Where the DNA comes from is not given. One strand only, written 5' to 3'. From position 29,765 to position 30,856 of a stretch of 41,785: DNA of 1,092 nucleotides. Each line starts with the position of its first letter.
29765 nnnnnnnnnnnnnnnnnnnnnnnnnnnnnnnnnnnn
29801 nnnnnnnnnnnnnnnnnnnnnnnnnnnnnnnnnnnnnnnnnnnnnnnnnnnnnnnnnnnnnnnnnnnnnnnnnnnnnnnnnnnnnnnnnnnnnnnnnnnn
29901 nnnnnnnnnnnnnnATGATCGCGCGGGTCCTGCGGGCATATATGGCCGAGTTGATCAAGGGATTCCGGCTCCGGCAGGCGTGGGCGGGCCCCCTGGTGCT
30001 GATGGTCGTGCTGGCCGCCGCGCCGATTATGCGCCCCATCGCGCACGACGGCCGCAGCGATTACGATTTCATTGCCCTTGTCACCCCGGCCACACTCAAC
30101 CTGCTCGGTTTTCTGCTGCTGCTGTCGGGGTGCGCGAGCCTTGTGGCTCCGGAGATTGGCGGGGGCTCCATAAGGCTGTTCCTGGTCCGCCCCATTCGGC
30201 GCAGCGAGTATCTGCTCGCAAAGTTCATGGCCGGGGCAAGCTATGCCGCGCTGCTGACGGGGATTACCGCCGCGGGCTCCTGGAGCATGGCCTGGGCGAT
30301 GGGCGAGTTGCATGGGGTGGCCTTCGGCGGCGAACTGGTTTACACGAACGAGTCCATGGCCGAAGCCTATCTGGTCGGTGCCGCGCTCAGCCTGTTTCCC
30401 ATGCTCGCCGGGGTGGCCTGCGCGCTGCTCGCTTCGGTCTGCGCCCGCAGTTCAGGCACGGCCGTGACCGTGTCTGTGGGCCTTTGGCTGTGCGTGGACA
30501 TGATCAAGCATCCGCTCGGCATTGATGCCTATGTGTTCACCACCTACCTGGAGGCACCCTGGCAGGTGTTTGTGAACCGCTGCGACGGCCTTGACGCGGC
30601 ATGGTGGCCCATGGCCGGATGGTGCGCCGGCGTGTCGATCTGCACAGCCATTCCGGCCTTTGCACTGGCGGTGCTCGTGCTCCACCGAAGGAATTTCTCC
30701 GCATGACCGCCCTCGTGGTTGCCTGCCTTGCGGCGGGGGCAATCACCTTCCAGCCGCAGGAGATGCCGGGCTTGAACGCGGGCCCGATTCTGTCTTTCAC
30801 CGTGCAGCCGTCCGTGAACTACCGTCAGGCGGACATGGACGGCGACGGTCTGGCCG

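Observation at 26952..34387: Uncharacterised cluster: B12-radical SAM enzyme divergent from an ABC-2 exporter, two FG-GAP propeller proteins and an anchored sHSP, abutting the PASTA giant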

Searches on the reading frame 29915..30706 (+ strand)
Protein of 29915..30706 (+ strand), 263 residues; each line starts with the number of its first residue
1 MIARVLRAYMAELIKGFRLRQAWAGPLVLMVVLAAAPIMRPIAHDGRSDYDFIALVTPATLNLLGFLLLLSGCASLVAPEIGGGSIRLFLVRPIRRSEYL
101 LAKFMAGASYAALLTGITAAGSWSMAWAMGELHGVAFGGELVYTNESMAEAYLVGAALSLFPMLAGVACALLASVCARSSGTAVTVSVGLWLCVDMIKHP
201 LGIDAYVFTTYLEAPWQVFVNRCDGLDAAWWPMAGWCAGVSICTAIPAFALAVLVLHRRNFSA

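Call 5: search_protein_families(library=pfam, proteins=[window:29915-30706:+], max_evalue=0.01)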
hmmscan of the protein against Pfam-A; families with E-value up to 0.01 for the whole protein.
window:29915-30706:+ (263 aa): 2 families
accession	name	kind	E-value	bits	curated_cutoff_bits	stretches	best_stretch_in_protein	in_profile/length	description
PF12679.13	ABC2_membrane_2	-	4.5e-11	43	27.2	1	60-193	73-194/283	ABC-2 family transporter protein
PF12730.13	ABC2_membrane_4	-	4.2e-07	30.6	27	1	11-167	4-156/179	ABC-2 family transporter protein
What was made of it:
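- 29915..30706 (+): ABC-2 (type V) permease, 263 aa, six predicted TM helices and no large external domain. Conserved motifs lie in the loops expected to face outward if the permease has the usual ABC-2 topology (N- and C-termini inside; inferred): RDG.SDY, GV.FGG.L hairpin, PWQVF.NRCD. Pfam ABC2_membrane_2/_4 (call 5).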

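Call 6: search_protein_families(library=ncbifam, proteins=[window:29915-30706:+], max_evalue=0.01)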
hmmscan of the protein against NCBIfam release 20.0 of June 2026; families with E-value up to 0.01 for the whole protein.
window:29915-30706:+ (263 aa): 0 families

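Call 22: search_solved_structures(query=window:29915-30706:+, max_evalue=10)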
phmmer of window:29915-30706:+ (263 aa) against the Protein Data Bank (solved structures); distinct sequences matched with E-value up to 10: 2.
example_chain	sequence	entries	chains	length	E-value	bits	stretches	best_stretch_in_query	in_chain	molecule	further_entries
2crw_A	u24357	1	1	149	0.84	12.5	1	158-224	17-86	ADP-ribosylation factor GTPase-activating protein 3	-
2p57_A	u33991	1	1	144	1.1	12.1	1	160-224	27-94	GTPase-activating protein ZNF289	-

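Call 26: find_homologous_proteins(query=window:29915-30706:+, max_evalue=0.001)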
Query window:29915-30706:+ (263 aa): 25 proteins with E <= 0.001 among 8000 candidates.
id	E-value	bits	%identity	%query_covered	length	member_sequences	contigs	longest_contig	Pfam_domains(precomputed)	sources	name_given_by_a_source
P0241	3.5e-158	543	93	100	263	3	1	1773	PF12679.14,PF10920.16,PF12730.14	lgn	-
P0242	2.1e-145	501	86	100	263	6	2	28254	PF12679.14,PF10920.16,PF12730.14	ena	-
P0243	3.3e-142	491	84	100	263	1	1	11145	PF12679.14,PF10920.16,PF12730.14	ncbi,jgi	-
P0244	3.4e-141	487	83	100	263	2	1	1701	PF12679.14,PF10920.16,PF12730.14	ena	-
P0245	1.8e-140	485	83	100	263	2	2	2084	PF12679.14,PF10920.16,PF12730.14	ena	-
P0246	6.8e-140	483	81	100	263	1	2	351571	PF12679.14,PF10920.16,PF12730.14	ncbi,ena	-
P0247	2.2e-139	482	83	100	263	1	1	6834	PF12679.14,PF10920.16,PF12730.14,PF12698.14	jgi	-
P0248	7.4e-137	473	81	100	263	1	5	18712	PF12679.14,PF10920.16,PF12730.14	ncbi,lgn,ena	-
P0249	6.7e-136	470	81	100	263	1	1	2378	PF12679.14,PF10920.16,PF12730.14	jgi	jgi:ABC-type transport system involved in multi-copper enzyme maturation permease subunit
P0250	2.1e-92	328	59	100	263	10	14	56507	PF12679.14,PF10920.16,PF12730.14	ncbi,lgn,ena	-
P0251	2.3e-89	318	56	100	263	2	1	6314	PF12679.14,PF10920.16,PF12730.14,PF12698.14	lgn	-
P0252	2.2e-87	311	56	100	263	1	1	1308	PF12679.14,PF10920.16,PF12730.14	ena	-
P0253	2.4e-87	311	56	100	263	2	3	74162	PF12679.14,PF10920.16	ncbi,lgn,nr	ncbi:MAG: ABC transporter permease subunit [Candidatus Hydrogenedens sp.]|nr:ABC transporter permeas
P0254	7.4e-75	270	48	100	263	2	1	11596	PF12679.14,PF10920.16,PF12730.14,PF12698.14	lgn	-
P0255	6.1e-73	264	48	100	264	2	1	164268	PF12679.14,PF10920.16,PF12730.14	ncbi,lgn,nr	ncbi:MAG: ABC transporter permease subunit [Candidatus Hydrogenedentes bacterium]|nr:ABC transporter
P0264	1.4e-54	204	43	99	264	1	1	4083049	PF12679.14,PF10920.16,PF12730.14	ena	-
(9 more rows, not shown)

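Call 28: find_encoding_contigs(protein=P0264, flank=10000, max_places=1)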
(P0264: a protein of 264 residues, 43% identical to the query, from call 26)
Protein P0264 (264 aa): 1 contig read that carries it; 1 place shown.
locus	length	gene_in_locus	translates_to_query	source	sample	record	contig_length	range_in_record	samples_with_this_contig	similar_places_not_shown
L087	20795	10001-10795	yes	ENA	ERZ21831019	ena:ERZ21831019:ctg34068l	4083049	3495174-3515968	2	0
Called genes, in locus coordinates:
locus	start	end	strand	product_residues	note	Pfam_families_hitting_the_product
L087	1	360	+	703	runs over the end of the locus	-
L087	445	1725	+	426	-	PF00144:Beta-lactamase (weak), PF13354:Beta-lactamase2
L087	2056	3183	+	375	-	PF00155:Aminotran_1_2 (weak), PF01041:DegT_DnrJ_EryC1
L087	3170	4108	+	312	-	PF00535:Glycos_transf_2, PF10111:Glyco_tranf_2_2 (weak)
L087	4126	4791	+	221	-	PF00132:Hexapep (faint), PF25087:GMPPB_C (faint)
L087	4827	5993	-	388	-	PF04909:Amidohydro_2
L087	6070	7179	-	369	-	PF01757:Acyl_transf_3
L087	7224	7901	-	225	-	-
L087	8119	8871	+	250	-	PF01396:Zn_ribbon_Top1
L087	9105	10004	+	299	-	PF00005:ABC_tran, PF13304:AAA_21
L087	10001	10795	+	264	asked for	PF12730:ABC2_membrane_4, PF10920:DUF2705, PF12679:ABC2_membrane_2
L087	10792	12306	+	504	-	PF13517:FG-GAP_3, PF01839:FG-GAP (weak)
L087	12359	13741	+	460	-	PF13517:FG-GAP_3 (faint)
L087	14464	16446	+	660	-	PF22666:Glyco_hydro_2_N2, PF02836:Glyco_hydro_2_C (weak)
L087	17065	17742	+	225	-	PF03458:Gly_transporter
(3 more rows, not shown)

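Call 48: predict_structure(alignment_id=A2)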
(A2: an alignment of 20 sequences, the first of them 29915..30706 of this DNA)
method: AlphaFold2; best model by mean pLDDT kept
length: 263 residues; sequences in the alignment: 20
mean_pLDDT: 88.8   pTM: 0.87
mean pLDDT of the five models: 88.8, 87.9, 87.5, 86.0, 85.3
residues with pLDDT >= 90: 150; 70-90: 101; 50-70: 12; < 50: 0
segments of 3 or more residues with pLDDT < 50: none
pLDDT, mean of each block of 10 residues (from residue 1): 88 85 88 87 71 90 94 91 77 81 95 95 89 83 90 94 97 93 94 92 91 89 87 92 96 89 63
secondary structure, 60 per line:
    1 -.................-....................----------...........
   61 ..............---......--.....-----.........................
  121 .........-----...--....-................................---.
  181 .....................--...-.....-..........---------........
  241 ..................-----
elements in order: H2-18 H20-39 H50-74 H78-83 H86-90 H96-129 E135-137 E140-143 H145-176 H180-201 H208-212 H214-223 H233-258
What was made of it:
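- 29915..30706 (+): AF2 model pLDDT 88.8 (call 48).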

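Call 51: fold_search(model_id=the predicted structure, library=pdb)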
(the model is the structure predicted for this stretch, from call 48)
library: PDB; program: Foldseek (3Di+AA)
matches with E <= 10: 345; with E <= 0.001: 6
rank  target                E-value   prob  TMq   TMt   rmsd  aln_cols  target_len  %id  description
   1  7znq_y                1.1e-04  1.00  0.61  0.64   5.6       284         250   17  ABC transporter complex NosDFYL in GDN (released 2022-08-03)
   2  7o0y_E                1.9e-04  1.00  0.58  0.61   5.5       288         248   16  ABC transporter NosDFY, nucleotide-free in GDN (released 2022-04-13)
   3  7o12_E                3.0e-04  1.00  0.61  0.65   5.2       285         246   18  ABC transporter NosDFY, AMPPNP-bound in GDN (released 2022-04-13)
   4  7znq_Y                3.4e-04  1.00  0.59  0.58   7.4       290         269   19  ABC transporter complex NosDFYL in GDN (released 2022-08-03)
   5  7o0y_D                4.0e-04  1.00  0.58  0.57   6.8       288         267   17  ABC transporter NosDFY, nucleotide-free in GDN (released 2022-04-13)
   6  7qba_E                8.7e-04  1.00  0.59  0.60   7.2       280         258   18  CryoEM structure of the ABC transporter NosDFY complexed with nitrous oxide reductase NosZ (released 2022-08-03)
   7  7qba_D                1.1e-03  1.00  0.58  0.56   7.0       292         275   15  CryoEM structure of the ABC transporter NosDFY complexed with nitrous oxide reductase NosZ (released 2022-08-03)
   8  9q1y_A                1.5e-03  1.00  0.67  0.71   4.6       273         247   16  Nucleotide-free structure of PmtCD in detergent LMNG (released 2025-11-26)
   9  6xjh_A                1.7e-03  1.00  0.68  0.70   4.6       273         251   16  PmtCD ABC exporter without the basket domain at C2 symmetry (released 2020-10-14)
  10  7o0z_D                1.9e-03  1.00  0.61  0.61   6.7       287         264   16  ABC transporter NosFY, nucleotide-free in GDN (released 2022-11-02)
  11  7o17_E                3.2e-03  1.00  0.60  0.61   6.1       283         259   17  ABC transporter NosDFY E154Q, ATP-bound in lipid nanodisc (released 2022-04-13)
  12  9q2n_A                3.6e-03  1.00  0.63  0.66   5.2       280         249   15  Nucleotide-free structure of PmtCD in nanodisc (released 2025-11-26)
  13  7o0z_E                5.1e-03  1.00  0.56  0.56   6.4       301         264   17  ABC transporter NosFY, nucleotide-free in GDN (released 2022-11-02)
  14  8wd6_B                6.5e-03  1.00  0.64  0.36   5.2       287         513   14  Cryo-EM structure of the ABCG25 (released 2023-09-27)
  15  8ce1_B                1.0e-02  1.00  0.57  0.66   5.5       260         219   16  Cytochrome c maturation complex CcmABCD (released 2023-09-06)
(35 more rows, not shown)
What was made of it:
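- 29915..30706 (+): Foldseek top hits are NosY 7znq/7o0y/7o12, then PmtD, ABCG25 and CcmB (call 51).
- On NosDFY(L) system: The permease model's top Foldseek hits are NosY chains, E 1e-4, TM 0.58-0.61 (call 51).
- Closest known: NosDFY. Same: NosY is the top Foldseek hit with TM about 0.6 (call 51), and JGI names an orthologue as COG1277 NosY-type (call 26).
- Closest known: PmtCD phenol-soluble-modulin exporter and ABCG/ABCA type V exporters. Same: The permease fold has its highest TM-scores (0.67-0.71) to PmtD (call 51).
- Its top Foldseek hits are NosY chains of NosDFY(L), with E 1e-4 and TM about 0.6 (calls 48, 51). The permease model matches PmtD with the highest TM-scores (0.67-0.71), and also ABCG25 and ABCG2 (call 51). 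The best E-values are to NosY, which works with a periplasmic partner (call 51).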

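Call 57: search_protein_families(library=padloc, proteins=[window:29915-30706:+], max_evalue=0.001)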
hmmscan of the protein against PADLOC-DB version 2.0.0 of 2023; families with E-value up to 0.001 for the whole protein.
window:29915-30706:+ (263 aa): 0 families

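Call 63: search_protein_representatives(alignment_id=A2)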
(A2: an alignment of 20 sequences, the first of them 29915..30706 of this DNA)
Query: 20 sequences, 263 profile positions. Proteins with E-value up to 0.001 (for the whole library): 1922; up to 1e-10: 333; up to 1e-30: 75. The best 150 are listed.
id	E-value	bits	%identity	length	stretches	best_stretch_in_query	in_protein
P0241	1.3e-126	437.7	-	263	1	1-263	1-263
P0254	7.5e-115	399.1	-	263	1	1-263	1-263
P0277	8.1e-105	366.2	-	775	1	1-240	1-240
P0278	2.2e-102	358.2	-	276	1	2-262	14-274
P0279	9.2e-102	356.2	-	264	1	1-262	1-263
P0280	2.8e-95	334.9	-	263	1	1-263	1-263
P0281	2.1e-94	332.1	-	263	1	1-262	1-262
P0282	1.6e-93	329.2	-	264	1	1-263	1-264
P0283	4.6e-93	327.6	-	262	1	1-261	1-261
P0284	3.8e-92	324.7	-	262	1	1-262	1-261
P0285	7.7e-91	320.4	-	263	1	1-261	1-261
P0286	3.5e-88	311.7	-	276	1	1-262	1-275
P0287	6.4e-88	310.8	-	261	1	2-262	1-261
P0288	3.5e-87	308.4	-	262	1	1-262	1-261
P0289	4.8e-87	307.9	-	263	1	1-262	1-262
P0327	8.7e-44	166.1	-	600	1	2-262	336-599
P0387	4.5e-21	91.7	-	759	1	10-219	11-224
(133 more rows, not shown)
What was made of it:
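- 29915..30706 (+): 75 representative clusters at E<=1e-30 (call 63).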

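Call 65: find_encoding_contigs(protein=P0387, flank=8000, max_places=2)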
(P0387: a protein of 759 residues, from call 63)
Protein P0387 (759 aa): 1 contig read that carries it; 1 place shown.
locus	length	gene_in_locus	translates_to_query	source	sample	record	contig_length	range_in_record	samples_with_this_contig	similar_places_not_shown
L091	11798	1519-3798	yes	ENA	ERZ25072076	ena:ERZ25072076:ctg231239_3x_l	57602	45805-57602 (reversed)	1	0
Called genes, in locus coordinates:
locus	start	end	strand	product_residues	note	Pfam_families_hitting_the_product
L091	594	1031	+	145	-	PF00005:ABC_tran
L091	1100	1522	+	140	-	-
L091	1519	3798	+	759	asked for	PF12679:ABC2_membrane_2 (weak), PF12730:ABC2_membrane_4 (weak), PF12698:ABC2_membrane_3 (faint), PF01839:FG-GAP (faint), PF13517:FG-GAP_3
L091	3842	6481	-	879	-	PF00884:Sulfatase, PF01663:Phosphodiest (faint), PF16347:SGSH_C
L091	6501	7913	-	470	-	PF13517:FG-GAP_3 (faint)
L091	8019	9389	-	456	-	PF03130:HEAT_PBS (faint), PF02985:HEAT (faint), PF13646:HEAT_2, PF01602:Adaptin_N (weak), PF13646:HEAT_2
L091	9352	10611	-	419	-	PF22113:Mtrc-MtrF_II-IV_dom (faint), PF14522:Cytochrome_C7 (faint), PF13435:Cytochrome_C554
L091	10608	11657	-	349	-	PF00005:ABC_tran, PF13304:AAA_21 (faint)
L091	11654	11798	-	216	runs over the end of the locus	PF00528:BPD_transp_1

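Call 67: find_encoding_contigs(protein=P0327, flank=8000, max_places=2)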
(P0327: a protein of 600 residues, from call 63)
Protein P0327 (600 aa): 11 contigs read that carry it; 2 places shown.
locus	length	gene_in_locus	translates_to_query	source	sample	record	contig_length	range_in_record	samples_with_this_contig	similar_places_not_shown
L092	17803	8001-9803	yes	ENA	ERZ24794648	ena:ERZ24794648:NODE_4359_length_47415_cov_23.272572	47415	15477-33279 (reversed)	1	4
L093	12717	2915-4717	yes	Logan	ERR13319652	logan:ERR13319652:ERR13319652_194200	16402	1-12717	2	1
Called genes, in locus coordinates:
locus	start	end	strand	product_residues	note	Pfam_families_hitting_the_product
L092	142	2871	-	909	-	PF01074:Glyco_hydro_38N, PF09261:Alpha-mann_mid, PF07748:Glyco_hydro_38C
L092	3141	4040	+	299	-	PF01408:GFO_IDH_MocA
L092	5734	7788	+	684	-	PF09852:DUF2079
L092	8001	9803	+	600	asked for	PF00005:ABC_tran, PF13304:AAA_21 (weak), PF12679:ABC2_membrane_2, PF12730:ABC2_membrane_4, PF10920:DUF2705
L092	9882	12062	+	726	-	-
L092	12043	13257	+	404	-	PF00657:Lipase_GDSL, PF13472:Lipase_GDSL_2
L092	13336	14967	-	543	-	-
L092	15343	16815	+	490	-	PF02310:B12-binding, PF04055:Radical_SAM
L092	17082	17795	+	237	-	PF00535:Glycos_transf_2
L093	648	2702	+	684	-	PF09852:DUF2079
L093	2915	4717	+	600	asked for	PF00005:ABC_tran, PF13304:AAA_21 (weak), PF12679:ABC2_membrane_2, PF12730:ABC2_membrane_4, PF10920:DUF2705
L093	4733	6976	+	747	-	-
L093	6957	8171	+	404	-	PF00657:Lipase_GDSL, PF13472:Lipase_GDSL_2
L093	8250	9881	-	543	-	-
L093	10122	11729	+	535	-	PF02310:B12-binding, PF04055:Radical_SAM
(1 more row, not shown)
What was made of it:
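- A different B12-radical SAM lies 5.5 kb from a related ABC-2 fusion in L092/93 (call 67).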
